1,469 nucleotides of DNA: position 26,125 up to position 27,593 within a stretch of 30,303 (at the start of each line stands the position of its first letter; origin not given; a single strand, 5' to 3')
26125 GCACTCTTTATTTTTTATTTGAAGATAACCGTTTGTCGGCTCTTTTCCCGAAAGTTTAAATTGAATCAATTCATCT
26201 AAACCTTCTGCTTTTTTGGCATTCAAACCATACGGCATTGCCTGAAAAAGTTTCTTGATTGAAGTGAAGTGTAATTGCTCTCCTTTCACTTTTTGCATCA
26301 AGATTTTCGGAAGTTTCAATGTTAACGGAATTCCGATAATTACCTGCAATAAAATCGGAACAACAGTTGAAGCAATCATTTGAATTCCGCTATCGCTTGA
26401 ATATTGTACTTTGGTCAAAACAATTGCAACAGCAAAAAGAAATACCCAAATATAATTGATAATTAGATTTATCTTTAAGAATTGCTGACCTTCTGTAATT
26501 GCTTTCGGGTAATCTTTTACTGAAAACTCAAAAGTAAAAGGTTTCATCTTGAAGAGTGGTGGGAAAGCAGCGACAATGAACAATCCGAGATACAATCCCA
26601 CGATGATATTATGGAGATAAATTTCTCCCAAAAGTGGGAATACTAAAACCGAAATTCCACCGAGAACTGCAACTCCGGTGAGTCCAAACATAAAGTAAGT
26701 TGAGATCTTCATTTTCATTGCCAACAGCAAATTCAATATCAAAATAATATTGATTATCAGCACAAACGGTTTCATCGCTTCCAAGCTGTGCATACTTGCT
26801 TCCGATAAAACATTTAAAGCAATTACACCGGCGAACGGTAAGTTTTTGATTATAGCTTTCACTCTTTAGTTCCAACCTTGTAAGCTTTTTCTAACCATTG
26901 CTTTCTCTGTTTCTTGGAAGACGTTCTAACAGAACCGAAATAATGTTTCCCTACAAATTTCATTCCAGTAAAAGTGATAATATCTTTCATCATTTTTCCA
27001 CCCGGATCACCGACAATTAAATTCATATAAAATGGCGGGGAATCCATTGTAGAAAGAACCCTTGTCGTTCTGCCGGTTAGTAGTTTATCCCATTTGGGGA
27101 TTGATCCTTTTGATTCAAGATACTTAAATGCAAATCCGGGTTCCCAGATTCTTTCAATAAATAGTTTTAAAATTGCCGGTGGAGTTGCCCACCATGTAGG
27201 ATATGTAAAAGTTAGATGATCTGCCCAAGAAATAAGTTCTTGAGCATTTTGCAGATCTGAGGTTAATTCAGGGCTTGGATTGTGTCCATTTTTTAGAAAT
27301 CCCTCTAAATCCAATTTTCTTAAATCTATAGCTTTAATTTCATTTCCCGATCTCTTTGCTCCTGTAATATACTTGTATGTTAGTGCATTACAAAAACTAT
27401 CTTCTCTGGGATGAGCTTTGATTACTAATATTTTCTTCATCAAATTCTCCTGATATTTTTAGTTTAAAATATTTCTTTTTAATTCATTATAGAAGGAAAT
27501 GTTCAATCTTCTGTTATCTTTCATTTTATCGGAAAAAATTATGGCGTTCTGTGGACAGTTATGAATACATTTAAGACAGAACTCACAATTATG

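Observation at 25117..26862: Unusual three-part fusion: polytopic membrane domain + SCP2 lipid-carrier domain + iron-sulfur-flavoprotein-like domain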

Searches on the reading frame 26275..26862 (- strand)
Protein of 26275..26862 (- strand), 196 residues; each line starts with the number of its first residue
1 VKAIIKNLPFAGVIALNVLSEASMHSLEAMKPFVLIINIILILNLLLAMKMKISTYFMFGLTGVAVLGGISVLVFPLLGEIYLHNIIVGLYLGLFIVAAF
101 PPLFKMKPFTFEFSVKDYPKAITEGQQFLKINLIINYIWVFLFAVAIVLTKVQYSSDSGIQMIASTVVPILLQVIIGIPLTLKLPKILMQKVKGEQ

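Call 27: search_protein_representatives(protein=window:26275-26862:-)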
Query: 196 residues. Proteins with E-value up to 0.001 (for the whole library): 85; up to 1e-10: 29; up to 1e-30: 8. The best 85 are listed.
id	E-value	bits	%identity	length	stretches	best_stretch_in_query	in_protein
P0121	8.9e-54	198.5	53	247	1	4-194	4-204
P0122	4.6e-44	166.8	47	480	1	4-193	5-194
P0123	1.0e-41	159.1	41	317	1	3-195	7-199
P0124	2.6e-35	138.3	37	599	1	4-194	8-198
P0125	1.7e-34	135.6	40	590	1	1-194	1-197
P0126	4.4e-33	131.0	41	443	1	1-196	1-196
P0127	5.0e-33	130.8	39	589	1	3-192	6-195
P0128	5.6e-33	130.7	95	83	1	1-75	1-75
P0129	2.9e-29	118.6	41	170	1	1-151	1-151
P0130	3.8e-28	114.9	37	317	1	4-191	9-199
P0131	4.6e-27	111.4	49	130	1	1-107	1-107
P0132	2.6e-26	109.0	46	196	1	2-128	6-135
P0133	2.5e-24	102.5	58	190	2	129-196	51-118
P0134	9.1e-24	100.7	49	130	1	1-101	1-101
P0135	1.6e-23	99.8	38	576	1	32-192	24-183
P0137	6.2e-22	94.7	34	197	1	8-191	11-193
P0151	1.3e-10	57.8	28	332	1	6-191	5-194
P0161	4.6e-08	49.5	29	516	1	38-191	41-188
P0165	2.0e-07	47.4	26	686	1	9-189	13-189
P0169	5.8e-07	45.9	29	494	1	43-191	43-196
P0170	6.7e-07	45.7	26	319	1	2-186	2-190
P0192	6.7e-05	39.2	27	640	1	62-189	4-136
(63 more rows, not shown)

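Call 29: search_protein_families(library=pfam, proteins=[P0123, P0130, P0151, P0122, P0126, P0161, P0169, P0165, P0192, P0137], max_evalue=0.01)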
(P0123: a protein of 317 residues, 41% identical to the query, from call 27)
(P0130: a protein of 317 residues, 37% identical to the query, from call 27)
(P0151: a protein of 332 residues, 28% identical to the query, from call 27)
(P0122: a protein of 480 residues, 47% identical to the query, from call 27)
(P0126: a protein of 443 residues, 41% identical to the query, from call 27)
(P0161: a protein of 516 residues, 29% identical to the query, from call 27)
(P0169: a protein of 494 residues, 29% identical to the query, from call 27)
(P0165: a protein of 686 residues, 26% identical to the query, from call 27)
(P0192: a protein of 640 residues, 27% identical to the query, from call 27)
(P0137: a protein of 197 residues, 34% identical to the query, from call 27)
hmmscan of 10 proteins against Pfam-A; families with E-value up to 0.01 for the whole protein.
P0123 (317 aa): 2 families
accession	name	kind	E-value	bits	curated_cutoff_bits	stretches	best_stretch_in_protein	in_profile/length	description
PF02036.22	SCP2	-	1.5e-09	38.6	21.3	1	219-306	13-100/101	SCP-2 sterol transfer family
PF14864.11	Alkyl_sulf_C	-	9.7e-08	32.7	27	1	198-306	5-113/125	Alkyl sulfatase C-terminal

P0130 (317 aa): 2 families
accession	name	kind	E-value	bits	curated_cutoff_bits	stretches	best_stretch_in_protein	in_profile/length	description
PF02036.22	SCP2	-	7.5e-09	36.3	21.3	1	222-310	12-100/101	SCP-2 sterol transfer family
PF14864.11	Alkyl_sulf_C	-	2.1e-05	25.2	27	1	210-313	13-116/125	Alkyl sulfatase C-terminal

P0151 (332 aa): 2 families
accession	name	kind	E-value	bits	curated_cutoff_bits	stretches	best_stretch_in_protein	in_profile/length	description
PF02036.22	SCP2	-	8e-16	58.7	21.3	1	242-329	13-100/101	SCP-2 sterol transfer family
PF14864.11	Alkyl_sulf_C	-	0.00035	21.2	27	1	228-330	12-114/125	Alkyl sulfatase C-terminal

P0122 (480 aa): 2 families
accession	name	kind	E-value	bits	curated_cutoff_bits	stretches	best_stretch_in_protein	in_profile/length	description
PF03358.20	FMN_red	-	3.2e-10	40.2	24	1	241-334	9-96/152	NADPH-dependent FMN reductase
PF02525.22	Flavodoxin_2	-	2.2e-07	31.2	27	1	235-374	5-140/198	Flavodoxin-like fold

P0126 (443 aa): 4 families
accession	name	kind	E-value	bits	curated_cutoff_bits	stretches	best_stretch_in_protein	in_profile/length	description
PF03358.20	FMN_red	-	2.1e-16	60.3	24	1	335-436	3-96/152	NADPH-dependent FMN reductase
PF02036.22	SCP2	-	1.3e-09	38.7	21.3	1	214-302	12-100/101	SCP-2 sterol transfer family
PF02525.22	Flavodoxin_2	-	7.3e-09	36.1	27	1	334-437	2-104/198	Flavodoxin-like fold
PF14864.11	Alkyl_sulf_C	-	6e-05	23.7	27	1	201-304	12-115/125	Alkyl sulfatase C-terminal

P0161 (516 aa): 3 families
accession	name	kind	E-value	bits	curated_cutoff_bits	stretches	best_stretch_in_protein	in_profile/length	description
PF03358.20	FMN_red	-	1.8e-14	54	24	1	361-465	1-96/152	NADPH-dependent FMN reductase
PF02525.22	Flavodoxin_2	-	6.8e-11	42.7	27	1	361-466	1-104/198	Flavodoxin-like fold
PF02036.22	SCP2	-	9.9e-11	42.3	21.3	1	240-321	19-100/101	SCP-2 sterol transfer family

P0169 (494 aa): 2 families
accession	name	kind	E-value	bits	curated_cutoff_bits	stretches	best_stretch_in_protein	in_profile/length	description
PF03358.20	FMN_red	-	2.2e-22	79.7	24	1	234-379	2-142/152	NADPH-dependent FMN reductase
PF02525.22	Flavodoxin_2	-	4.3e-08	33.5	27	1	234-338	2-108/198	Flavodoxin-like fold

P0165 (686 aa): 4 families
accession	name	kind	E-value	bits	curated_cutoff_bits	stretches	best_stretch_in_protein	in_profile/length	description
PF02036.22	SCP2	-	1.3e-28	99.7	21.3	2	598-682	16-100/101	SCP-2 sterol transfer family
PF03358.20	FMN_red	-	3.2e-19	69.5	24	1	333-435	1-96/152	NADPH-dependent FMN reductase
PF02525.22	Flavodoxin_2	-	1.3e-12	48.3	27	1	333-436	1-104/198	Flavodoxin-like fold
PF14864.11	Alkyl_sulf_C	-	1.3e-08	35.6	27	1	582-682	13-113/125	Alkyl sulfatase C-terminal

P0192 (640 aa): 4 families
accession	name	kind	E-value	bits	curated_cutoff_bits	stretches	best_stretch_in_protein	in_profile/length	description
PF02036.22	SCP2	-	1.2e-22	80.6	21.3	2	180-259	21-100/101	SCP-2 sterol transfer family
PF03358.20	FMN_red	-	2.3e-15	56.9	24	1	282-387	1-97/152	NADPH-dependent FMN reductase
PF02525.22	Flavodoxin_2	-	3.7e-09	37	27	1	282-387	1-104/198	Flavodoxin-like fold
PF14864.11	Alkyl_sulf_C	-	6.1e-06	26.9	27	0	535-636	13-110/125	Alkyl sulfatase C-terminal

P0137 (197 aa): 0 families

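Call 53: search_protein_families(library=pfam, alignment_id=A3, max_evalue=5)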
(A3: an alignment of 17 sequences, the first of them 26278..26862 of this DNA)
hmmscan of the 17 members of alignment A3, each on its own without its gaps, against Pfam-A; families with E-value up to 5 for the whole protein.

A. member 1, window:26278-26862:- (195 aa): 1 family
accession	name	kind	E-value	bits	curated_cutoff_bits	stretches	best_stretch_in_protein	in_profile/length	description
PF11602.14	NTPase_P4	-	0.46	10.1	27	1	57-102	183-224/320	ATPase P4 of dsRNA bacteriophage phi-12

B. families by the number of members that match (of 17 scanned): 6 families
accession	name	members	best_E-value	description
PF20394.4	DUF6688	1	0.028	DUF6688 N-terminal domain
PF09527.15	ATPase_gene1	1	0.06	Putative F0F1-ATPase subunit Ca2+/Mg2+ transporter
PF03601.19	Cons_hypoth698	1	0.068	Conserved hypothetical protein 698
PF17754.6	TetR_C_14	1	0.22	MftR C-terminal domain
PF11602.14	NTPase_P4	1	0.46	ATPase P4 of dsRNA bacteriophage phi-12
PF16938.10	Phage_holin_Dp1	1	1.5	Putative phage holin Dp-1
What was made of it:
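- Tried and rejected: Known family for the TM domain: no Pfam hit, even with 17 members scanned at E<=5 (call 53).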

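Call 54: search_solved_structures(query=A3, max_evalue=10)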
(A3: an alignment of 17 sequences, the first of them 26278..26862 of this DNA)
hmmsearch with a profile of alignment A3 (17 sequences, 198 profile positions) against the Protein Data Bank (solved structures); distinct sequences matched with E-value up to 10: 4.
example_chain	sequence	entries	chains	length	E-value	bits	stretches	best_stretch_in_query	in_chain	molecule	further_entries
6v22_E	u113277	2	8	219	0.0058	19.8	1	109-157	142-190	Calcium-activated potassium channel subunit beta-4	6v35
9czh_E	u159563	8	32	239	0.0069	19.5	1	109-157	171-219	Large-conductance Ca2+-activated K+ channel beta2 subunit,Calcium-activated potassium chan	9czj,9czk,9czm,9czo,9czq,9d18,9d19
1y7h_A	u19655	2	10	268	1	12.4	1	85-133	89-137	salicylic acid-binding protein 2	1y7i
1xkl_A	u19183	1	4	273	1.1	12.4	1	85-133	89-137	salicylic acid-binding protein 2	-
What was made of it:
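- Tried and rejected: No PDB profile hit apart from a marginal single-helix match to BK channel beta subunits (E 0.006), judged to be chance (call 54).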

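Call 66: find_encoding_contigs(protein=P0151, flank=5000, max_places=3)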
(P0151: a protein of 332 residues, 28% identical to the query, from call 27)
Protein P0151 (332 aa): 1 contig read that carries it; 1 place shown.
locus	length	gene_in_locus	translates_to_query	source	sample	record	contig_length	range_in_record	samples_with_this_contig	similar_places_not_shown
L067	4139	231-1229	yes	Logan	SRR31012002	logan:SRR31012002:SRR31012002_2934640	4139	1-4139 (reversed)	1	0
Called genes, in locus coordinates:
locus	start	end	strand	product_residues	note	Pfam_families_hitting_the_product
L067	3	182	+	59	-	?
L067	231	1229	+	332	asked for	PF02036:SCP2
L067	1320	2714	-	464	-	PF02310:B12-binding, PF04055:Radical_SAM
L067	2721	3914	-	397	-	-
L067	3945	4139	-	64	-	?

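Call 67: find_encoding_contigs(protein=P0137, flank=5000, max_places=3)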
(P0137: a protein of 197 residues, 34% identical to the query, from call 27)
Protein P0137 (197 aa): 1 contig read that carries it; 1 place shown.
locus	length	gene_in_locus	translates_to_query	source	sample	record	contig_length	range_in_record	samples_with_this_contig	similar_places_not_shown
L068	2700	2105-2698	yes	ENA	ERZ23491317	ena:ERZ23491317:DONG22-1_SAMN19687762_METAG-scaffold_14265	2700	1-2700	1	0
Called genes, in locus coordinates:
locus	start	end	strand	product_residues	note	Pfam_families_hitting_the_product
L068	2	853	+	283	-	?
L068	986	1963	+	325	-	-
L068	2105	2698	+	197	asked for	?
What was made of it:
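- Tried and rejected: 'TM alone' proteins among the representative hits: the one checked is a contig-end fragment (call 67), so a standalone TM form is not established.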

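Call 68: find_encoding_contigs(protein=P0123, flank=6000, max_places=3)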
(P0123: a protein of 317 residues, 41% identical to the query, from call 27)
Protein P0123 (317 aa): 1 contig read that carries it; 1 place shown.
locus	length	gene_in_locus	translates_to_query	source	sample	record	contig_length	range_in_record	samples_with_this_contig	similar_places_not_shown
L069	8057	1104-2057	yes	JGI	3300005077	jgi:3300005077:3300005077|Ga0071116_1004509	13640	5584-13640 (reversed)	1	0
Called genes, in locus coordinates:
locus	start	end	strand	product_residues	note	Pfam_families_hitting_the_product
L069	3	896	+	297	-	?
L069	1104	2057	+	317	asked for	PF14864:Alkyl_sulf_C (weak), PF02036:SCP2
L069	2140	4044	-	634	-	PF00072:Response_reg, PF00989:PAS, PF08448:PAS_4, PF13426:PAS_9, PF08447:PAS_3, PF00512:HisKA, PF02518:HATPase_c, PF00072:Response_reg, +1 more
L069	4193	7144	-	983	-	PF02743:dCache_1, PF00989:PAS, PF08447:PAS_3, PF08448:PAS_4, PF13188:PAS_8 (weak), PF08447:PAS_3, PF07568:HisKA_2, PF02518:HATPase_c, +2 more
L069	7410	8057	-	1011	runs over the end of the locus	PF02743:dCache_1, PF17201:Cache_3-Cache_2, PF00989:PAS, PF13426:PAS_9, PF13426:PAS_9 (weak), PF00989:PAS, PF08448:PAS_4, PF02518:HATPase_c, +4 more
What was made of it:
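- TM+SCP2 also exists as a complete protein on its own (calls 66, 68).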

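Call 69: find_encoding_contigs(protein=P0170, flank=6000, max_places=3)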
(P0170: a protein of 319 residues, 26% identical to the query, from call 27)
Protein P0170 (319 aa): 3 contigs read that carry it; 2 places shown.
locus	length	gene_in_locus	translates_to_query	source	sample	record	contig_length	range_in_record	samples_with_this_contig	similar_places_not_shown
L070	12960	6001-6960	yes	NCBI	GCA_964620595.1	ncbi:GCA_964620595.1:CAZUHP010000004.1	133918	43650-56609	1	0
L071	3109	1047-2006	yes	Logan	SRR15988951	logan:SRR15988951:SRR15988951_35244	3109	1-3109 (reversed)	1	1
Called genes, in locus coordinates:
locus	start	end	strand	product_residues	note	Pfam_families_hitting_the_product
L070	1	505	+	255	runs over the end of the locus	PF04493:Endonuclease_5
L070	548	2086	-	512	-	PF01602:Adaptin_N (faint), PF03130:HEAT_PBS (faint), PF13513:HEAT_EZ (faint), PF11838:ERAP1_C (faint), PF02985:HEAT (faint), PF25786:HEAT_GCN1_C (faint), PF13646:HEAT_2, PF13646:HEAT_2, +9 more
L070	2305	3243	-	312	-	PF01584:CheW, PF00072:Response_reg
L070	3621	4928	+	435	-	-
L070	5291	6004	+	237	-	PF13411:MerR_1, PF00376:MerR (weak), PF28507:Rv1828_C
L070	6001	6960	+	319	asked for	PF02036:SCP2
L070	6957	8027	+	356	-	PF02525:Flavodoxin_2, PF03358:FMN_red, PF02036:SCP2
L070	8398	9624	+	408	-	PF00909:Ammonium_transp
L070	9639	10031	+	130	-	PF00543:P-II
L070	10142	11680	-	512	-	PF02310:B12-binding, PF04055:Radical_SAM, PF13282:DUF4070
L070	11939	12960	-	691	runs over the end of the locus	PF07715:Plug, PF00593:TonB_dep_Rec_b-barrel, PF14905:OMP_b-brl_3 (weak)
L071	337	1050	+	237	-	PF13411:MerR_1, PF00376:MerR (weak), PF28507:Rv1828_C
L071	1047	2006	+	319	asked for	PF02036:SCP2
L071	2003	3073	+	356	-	PF02525:Flavodoxin_2, PF03358:FMN_red, PF02036:SCP2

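Call 70: find_encoding_contigs(protein=P0169, flank=6000, max_places=3)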
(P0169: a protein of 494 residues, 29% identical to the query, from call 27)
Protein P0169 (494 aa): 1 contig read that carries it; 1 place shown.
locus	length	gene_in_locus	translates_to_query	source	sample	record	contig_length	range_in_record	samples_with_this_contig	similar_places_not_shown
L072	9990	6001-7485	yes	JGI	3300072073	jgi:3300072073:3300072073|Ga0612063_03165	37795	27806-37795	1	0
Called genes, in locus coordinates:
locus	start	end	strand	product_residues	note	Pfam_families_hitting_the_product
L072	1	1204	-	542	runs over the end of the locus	PF00078:RVT_1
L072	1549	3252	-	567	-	-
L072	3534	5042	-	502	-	-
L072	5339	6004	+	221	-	PF00376:MerR (weak), PF13411:MerR_1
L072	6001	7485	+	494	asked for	PF02525:Flavodoxin_2, PF03358:FMN_red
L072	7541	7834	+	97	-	PF02036:SCP2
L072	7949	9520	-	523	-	PF00691:OmpA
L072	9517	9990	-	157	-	?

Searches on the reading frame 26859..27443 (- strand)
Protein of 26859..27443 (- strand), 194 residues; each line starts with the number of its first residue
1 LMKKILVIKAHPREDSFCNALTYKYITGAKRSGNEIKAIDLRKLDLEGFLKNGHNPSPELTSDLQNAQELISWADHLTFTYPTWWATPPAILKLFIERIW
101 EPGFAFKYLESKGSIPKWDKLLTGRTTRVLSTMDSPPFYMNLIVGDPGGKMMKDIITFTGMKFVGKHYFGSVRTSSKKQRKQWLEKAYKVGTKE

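Call 3: search_protein_families(library=pfam, proteins=[window:26859-27443:-], max_evalue=0.01)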
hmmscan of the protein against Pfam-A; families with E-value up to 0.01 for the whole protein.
window:26859-27443:- (194 aa): 2 families
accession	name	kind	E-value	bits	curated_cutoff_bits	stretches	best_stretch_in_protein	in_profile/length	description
PF02525.22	Flavodoxin_2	-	5.1e-32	111.6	27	1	3-187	1-194/198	Flavodoxin-like fold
PF03358.20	FMN_red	-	1.6e-11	44.4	24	1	4-99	2-96/152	NADPH-dependent FMN reductase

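Call 4: search_protein_families(library=ncbifam, proteins=[window:26859-27443:-], max_evalue=0.01)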
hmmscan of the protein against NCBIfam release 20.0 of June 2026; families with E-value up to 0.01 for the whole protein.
window:26859-27443:- (194 aa): 5 families
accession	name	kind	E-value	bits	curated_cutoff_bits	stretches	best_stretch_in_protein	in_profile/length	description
NF007280.0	PRK09739.1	equivalog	2e-17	63.5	162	1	2-106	3-112/199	NAD(P)H oxidoreductase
NF002044.1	PRK00871.1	equivalog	6.7e-07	28.8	210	1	56-107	37-88/170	glutathione-regulated potassium-efflux system oxidoreductase KefF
NF002370.0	PRK01355.1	subfamily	0.0001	21.9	143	1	2-185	1-186/199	FMN-dependent NADH-azoreductase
NF003430.0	PRK04930.1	equivalog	0.00023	20.6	240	1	4-122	7-110/184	glutathione-regulated potassium-efflux system ancillary protein KefG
NF010075.0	PRK13556.1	subfamily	0.0049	16.8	188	1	73-110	89-126/208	FMN-dependent NADH-azoreductase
